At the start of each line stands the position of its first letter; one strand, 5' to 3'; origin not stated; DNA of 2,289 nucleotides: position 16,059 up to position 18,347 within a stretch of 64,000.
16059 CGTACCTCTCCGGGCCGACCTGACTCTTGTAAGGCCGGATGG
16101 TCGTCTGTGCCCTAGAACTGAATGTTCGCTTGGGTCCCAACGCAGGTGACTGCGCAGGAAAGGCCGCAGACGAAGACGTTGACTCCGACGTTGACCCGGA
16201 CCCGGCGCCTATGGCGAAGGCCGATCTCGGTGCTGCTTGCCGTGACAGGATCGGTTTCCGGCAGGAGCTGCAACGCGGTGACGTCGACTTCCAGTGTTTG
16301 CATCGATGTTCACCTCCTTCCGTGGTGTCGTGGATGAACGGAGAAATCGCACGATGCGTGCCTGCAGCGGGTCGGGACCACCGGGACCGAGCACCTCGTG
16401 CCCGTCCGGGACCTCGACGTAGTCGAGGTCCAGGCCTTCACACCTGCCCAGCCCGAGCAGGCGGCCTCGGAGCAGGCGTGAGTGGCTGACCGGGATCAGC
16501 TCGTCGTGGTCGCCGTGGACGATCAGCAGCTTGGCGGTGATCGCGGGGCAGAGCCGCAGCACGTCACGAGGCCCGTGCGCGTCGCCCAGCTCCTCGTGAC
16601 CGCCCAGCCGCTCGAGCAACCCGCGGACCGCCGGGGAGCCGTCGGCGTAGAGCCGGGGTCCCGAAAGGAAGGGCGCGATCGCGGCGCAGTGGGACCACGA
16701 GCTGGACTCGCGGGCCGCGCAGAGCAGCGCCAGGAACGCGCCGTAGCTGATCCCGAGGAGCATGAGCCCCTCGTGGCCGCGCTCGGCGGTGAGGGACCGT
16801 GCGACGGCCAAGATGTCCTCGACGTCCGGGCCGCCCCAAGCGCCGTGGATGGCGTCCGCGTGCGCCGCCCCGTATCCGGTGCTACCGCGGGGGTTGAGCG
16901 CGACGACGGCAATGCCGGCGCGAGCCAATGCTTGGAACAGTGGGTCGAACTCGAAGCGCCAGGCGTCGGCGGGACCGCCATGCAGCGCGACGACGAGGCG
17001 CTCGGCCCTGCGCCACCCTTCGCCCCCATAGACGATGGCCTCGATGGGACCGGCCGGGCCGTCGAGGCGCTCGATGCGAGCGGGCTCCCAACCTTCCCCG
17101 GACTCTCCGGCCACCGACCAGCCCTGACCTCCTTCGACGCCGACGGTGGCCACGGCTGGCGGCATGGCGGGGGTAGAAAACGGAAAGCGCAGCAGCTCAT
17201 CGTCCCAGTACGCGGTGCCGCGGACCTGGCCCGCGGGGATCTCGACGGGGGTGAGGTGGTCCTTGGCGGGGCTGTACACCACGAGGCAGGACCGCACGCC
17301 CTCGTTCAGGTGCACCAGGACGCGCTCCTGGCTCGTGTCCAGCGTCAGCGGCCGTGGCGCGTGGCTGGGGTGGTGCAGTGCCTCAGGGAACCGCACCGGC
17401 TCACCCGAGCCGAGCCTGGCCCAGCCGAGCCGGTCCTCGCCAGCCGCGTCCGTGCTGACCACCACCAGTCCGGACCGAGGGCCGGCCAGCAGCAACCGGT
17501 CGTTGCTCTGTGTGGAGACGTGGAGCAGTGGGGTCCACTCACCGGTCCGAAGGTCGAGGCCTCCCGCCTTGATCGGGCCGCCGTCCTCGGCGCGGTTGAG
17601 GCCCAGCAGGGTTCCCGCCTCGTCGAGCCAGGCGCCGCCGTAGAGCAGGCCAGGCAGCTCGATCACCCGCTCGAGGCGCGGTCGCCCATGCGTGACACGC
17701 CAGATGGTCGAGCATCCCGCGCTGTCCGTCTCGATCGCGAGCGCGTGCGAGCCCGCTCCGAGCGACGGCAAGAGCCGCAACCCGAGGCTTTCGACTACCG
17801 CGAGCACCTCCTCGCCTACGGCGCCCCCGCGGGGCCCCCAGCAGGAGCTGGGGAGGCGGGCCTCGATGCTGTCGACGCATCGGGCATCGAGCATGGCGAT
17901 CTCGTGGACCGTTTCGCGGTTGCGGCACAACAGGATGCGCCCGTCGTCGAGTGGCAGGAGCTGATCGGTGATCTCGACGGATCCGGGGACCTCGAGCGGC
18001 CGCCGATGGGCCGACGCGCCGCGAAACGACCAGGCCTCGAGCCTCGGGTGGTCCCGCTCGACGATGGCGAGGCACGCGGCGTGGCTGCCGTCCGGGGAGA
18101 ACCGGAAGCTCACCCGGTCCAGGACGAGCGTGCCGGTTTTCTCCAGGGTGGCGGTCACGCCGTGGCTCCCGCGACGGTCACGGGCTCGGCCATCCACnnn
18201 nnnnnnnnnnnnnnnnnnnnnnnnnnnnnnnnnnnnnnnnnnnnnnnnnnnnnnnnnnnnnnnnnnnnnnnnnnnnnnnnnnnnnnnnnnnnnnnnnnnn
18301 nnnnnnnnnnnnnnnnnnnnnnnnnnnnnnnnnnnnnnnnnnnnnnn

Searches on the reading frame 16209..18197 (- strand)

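Call 21: search_protein_families(library=pfam, proteins=[window:16209-18197:-], max_evalue=0.001)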
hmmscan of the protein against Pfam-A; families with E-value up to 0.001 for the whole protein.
window:16209-18197:- (662 aa): 4 families
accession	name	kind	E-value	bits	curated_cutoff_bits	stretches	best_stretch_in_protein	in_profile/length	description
PF00326.27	Peptidase_S9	-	1.5e-19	70.8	22.6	1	417-580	3-170/213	Prolyl oligopeptidase family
PF12146.15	Hydrolase_4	-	1.1e-12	48.3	27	1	398-526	3-125/239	Serine aminopeptidase, S33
PF00561.26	Abhydrolase_1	-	3.5e-09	37.1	25.8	1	401-509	2-102/245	alpha/beta hydrolase fold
PF12697.13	Abhydrolase_6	-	2e-05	25.8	26.3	1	402-533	1-113/217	Alpha/beta hydrolase family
